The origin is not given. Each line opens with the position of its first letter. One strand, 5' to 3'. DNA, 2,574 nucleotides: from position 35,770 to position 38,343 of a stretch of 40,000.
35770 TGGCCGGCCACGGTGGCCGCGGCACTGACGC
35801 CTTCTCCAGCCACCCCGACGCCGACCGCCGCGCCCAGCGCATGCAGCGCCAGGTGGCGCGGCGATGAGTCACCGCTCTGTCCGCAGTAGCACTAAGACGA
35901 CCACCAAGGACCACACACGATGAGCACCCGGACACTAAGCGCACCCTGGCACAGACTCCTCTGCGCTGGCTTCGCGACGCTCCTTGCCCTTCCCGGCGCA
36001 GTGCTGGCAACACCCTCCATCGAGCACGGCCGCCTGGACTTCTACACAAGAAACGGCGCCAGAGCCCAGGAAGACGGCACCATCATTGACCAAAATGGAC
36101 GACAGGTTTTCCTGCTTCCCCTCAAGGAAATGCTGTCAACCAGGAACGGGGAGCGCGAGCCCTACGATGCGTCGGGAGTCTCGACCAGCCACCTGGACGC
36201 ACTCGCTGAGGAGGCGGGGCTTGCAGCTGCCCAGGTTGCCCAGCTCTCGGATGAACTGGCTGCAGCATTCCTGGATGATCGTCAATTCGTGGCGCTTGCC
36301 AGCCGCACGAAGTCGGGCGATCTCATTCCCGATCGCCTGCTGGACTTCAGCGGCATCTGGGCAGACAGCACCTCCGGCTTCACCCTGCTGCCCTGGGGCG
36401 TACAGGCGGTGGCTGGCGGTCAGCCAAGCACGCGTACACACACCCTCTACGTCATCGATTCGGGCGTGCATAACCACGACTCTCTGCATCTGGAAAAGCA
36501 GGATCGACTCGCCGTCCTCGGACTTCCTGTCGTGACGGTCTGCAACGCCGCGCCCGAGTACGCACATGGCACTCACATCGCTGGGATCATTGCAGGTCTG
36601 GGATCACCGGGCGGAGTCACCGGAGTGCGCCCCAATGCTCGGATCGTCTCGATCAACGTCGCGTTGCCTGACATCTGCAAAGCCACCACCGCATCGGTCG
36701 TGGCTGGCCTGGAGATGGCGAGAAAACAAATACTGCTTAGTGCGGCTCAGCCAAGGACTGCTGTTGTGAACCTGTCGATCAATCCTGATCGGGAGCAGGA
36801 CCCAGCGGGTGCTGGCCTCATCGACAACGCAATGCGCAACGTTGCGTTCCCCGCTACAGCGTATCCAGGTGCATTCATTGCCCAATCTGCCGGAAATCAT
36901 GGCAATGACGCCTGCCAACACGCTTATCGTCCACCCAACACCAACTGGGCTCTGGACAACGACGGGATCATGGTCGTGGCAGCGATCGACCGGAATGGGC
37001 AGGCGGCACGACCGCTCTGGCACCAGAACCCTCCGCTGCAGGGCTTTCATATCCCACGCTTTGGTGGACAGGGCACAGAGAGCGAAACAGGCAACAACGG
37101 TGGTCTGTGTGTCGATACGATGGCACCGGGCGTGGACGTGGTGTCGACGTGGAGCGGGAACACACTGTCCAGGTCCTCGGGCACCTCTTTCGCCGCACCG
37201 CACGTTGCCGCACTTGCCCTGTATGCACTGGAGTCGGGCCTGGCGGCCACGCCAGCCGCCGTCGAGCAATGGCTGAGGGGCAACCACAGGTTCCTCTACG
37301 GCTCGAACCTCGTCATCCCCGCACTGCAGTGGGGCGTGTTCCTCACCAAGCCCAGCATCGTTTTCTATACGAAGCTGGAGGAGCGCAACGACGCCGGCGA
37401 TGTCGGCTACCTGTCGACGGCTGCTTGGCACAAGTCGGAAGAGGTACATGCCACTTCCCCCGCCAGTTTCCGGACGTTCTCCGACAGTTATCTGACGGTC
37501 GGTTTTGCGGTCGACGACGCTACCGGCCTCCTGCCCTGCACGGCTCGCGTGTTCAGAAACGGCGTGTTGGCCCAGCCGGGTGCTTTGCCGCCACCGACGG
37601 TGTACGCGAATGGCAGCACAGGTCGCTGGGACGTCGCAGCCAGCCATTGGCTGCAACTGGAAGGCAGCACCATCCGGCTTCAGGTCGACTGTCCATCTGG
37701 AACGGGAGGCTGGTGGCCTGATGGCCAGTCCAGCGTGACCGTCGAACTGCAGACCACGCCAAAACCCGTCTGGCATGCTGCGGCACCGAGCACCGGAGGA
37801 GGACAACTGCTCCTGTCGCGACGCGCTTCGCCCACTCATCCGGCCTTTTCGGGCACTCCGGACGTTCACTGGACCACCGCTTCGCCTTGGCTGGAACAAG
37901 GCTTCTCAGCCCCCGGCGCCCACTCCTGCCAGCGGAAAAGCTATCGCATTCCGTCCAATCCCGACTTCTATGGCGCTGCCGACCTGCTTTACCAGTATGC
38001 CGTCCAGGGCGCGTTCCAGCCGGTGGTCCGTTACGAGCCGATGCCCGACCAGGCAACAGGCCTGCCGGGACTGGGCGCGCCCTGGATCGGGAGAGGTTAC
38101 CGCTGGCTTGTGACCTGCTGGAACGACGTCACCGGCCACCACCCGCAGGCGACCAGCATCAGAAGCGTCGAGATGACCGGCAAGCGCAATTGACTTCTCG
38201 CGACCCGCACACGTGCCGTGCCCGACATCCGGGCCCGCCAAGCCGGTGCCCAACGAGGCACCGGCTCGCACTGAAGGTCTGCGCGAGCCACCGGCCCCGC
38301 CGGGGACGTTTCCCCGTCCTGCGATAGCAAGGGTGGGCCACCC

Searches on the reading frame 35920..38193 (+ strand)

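Call 37: search_protein_families(library=pfam, proteins=[window:35920-38193:+], max_evalue=0.00001)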
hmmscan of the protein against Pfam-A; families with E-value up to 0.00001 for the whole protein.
window:35920-38193:+ (757 aa): 1 family
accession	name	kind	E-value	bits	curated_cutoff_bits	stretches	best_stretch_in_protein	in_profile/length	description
PF00082.27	Peptidase_S8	-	2.8e-22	79.8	21.8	1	208-453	48-270/288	Subtilase family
